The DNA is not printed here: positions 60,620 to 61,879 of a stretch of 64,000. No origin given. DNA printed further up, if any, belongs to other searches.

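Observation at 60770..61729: USP-fold protein with both catalytic residues replaced (pseudo-deubiquitinase)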

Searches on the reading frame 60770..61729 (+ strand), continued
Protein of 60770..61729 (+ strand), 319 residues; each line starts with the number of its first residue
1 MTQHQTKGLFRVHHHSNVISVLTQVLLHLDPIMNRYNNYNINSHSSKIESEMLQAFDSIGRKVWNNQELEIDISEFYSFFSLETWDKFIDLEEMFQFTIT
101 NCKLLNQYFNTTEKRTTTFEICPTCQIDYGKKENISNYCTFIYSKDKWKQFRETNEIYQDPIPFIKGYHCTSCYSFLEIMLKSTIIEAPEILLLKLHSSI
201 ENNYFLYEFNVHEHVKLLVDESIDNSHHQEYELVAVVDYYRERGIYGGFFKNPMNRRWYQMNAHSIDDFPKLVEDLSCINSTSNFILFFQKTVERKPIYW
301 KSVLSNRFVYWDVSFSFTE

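Call 24: search_solved_structures(query=A2, max_evalue=0.001, show_alignments=4)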
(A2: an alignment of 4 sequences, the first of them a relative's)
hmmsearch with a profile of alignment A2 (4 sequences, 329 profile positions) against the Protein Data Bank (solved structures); distinct sequences matched with E-value up to 0.001: 73 (the best 60 are shown).
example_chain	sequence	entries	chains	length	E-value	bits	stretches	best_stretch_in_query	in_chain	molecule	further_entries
2y6e_A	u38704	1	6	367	1.2e-14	57.4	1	168-301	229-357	UBIQUITIN CARBOXYL-TERMINAL HYDROLASE 4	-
8oyp_A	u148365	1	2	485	3.1e-14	56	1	165-301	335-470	Ubiquitin carboxyl-terminal hydrolase 11,Response regulator FrzS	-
5xve_A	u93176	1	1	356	2.1e-13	53.3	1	172-300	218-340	Ubiquitin carboxyl-terminal hydrolase 2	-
9vvv_A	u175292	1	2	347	2.3e-13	53.2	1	165-301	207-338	Ubiquitin carboxyl-terminal hydrolase 15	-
7r2g_A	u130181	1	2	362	2.8e-13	52.9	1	165-301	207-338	Ubiquitin carboxyl-terminal hydrolase 15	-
3v6c_A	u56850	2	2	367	2.9e-13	52.9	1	172-300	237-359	Ubiquitin carboxyl-terminal hydrolase 2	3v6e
6gh9_A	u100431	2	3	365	2.9e-13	52.9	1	165-301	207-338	Ubiquitin carboxyl-terminal hydrolase 15 | Ubiquitin carboxyl-terminal hydrolase 15,Ubiquitin carboxyl-terminal hydrolase 15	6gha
2hd5_A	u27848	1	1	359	3.6e-13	52.6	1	172-300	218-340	Ubiquitin carboxyl-terminal hydrolase 2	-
3nhe_A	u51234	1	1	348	3.6e-13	52.6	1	172-300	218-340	Ubiquitin carboxyl-terminal hydrolase 2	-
5xu8_A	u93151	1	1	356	3.6e-13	52.6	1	172-300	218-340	Ubiquitin carboxyl-terminal hydrolase 2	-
6crn_A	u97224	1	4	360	3.7e-13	52.5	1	169-301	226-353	Ubiquitin carboxyl-terminal hydrolase 15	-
6dgf_A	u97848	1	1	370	3.7e-13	52.5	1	172-300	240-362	Ubiquitin carboxyl-terminal hydrolase 2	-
2ibi_A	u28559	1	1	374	5.2e-13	52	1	172-300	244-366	Ubiquitin carboxyl-terminal hydrolase 2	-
8xpn_A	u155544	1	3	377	2.4e-12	49.9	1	165-300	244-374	Ubiquitin carboxyl-terminal hydrolase 8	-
2gfo_A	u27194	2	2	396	2.4e-12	49.9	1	165-300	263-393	Ubiquitin carboxyl-terminal hydrolase 8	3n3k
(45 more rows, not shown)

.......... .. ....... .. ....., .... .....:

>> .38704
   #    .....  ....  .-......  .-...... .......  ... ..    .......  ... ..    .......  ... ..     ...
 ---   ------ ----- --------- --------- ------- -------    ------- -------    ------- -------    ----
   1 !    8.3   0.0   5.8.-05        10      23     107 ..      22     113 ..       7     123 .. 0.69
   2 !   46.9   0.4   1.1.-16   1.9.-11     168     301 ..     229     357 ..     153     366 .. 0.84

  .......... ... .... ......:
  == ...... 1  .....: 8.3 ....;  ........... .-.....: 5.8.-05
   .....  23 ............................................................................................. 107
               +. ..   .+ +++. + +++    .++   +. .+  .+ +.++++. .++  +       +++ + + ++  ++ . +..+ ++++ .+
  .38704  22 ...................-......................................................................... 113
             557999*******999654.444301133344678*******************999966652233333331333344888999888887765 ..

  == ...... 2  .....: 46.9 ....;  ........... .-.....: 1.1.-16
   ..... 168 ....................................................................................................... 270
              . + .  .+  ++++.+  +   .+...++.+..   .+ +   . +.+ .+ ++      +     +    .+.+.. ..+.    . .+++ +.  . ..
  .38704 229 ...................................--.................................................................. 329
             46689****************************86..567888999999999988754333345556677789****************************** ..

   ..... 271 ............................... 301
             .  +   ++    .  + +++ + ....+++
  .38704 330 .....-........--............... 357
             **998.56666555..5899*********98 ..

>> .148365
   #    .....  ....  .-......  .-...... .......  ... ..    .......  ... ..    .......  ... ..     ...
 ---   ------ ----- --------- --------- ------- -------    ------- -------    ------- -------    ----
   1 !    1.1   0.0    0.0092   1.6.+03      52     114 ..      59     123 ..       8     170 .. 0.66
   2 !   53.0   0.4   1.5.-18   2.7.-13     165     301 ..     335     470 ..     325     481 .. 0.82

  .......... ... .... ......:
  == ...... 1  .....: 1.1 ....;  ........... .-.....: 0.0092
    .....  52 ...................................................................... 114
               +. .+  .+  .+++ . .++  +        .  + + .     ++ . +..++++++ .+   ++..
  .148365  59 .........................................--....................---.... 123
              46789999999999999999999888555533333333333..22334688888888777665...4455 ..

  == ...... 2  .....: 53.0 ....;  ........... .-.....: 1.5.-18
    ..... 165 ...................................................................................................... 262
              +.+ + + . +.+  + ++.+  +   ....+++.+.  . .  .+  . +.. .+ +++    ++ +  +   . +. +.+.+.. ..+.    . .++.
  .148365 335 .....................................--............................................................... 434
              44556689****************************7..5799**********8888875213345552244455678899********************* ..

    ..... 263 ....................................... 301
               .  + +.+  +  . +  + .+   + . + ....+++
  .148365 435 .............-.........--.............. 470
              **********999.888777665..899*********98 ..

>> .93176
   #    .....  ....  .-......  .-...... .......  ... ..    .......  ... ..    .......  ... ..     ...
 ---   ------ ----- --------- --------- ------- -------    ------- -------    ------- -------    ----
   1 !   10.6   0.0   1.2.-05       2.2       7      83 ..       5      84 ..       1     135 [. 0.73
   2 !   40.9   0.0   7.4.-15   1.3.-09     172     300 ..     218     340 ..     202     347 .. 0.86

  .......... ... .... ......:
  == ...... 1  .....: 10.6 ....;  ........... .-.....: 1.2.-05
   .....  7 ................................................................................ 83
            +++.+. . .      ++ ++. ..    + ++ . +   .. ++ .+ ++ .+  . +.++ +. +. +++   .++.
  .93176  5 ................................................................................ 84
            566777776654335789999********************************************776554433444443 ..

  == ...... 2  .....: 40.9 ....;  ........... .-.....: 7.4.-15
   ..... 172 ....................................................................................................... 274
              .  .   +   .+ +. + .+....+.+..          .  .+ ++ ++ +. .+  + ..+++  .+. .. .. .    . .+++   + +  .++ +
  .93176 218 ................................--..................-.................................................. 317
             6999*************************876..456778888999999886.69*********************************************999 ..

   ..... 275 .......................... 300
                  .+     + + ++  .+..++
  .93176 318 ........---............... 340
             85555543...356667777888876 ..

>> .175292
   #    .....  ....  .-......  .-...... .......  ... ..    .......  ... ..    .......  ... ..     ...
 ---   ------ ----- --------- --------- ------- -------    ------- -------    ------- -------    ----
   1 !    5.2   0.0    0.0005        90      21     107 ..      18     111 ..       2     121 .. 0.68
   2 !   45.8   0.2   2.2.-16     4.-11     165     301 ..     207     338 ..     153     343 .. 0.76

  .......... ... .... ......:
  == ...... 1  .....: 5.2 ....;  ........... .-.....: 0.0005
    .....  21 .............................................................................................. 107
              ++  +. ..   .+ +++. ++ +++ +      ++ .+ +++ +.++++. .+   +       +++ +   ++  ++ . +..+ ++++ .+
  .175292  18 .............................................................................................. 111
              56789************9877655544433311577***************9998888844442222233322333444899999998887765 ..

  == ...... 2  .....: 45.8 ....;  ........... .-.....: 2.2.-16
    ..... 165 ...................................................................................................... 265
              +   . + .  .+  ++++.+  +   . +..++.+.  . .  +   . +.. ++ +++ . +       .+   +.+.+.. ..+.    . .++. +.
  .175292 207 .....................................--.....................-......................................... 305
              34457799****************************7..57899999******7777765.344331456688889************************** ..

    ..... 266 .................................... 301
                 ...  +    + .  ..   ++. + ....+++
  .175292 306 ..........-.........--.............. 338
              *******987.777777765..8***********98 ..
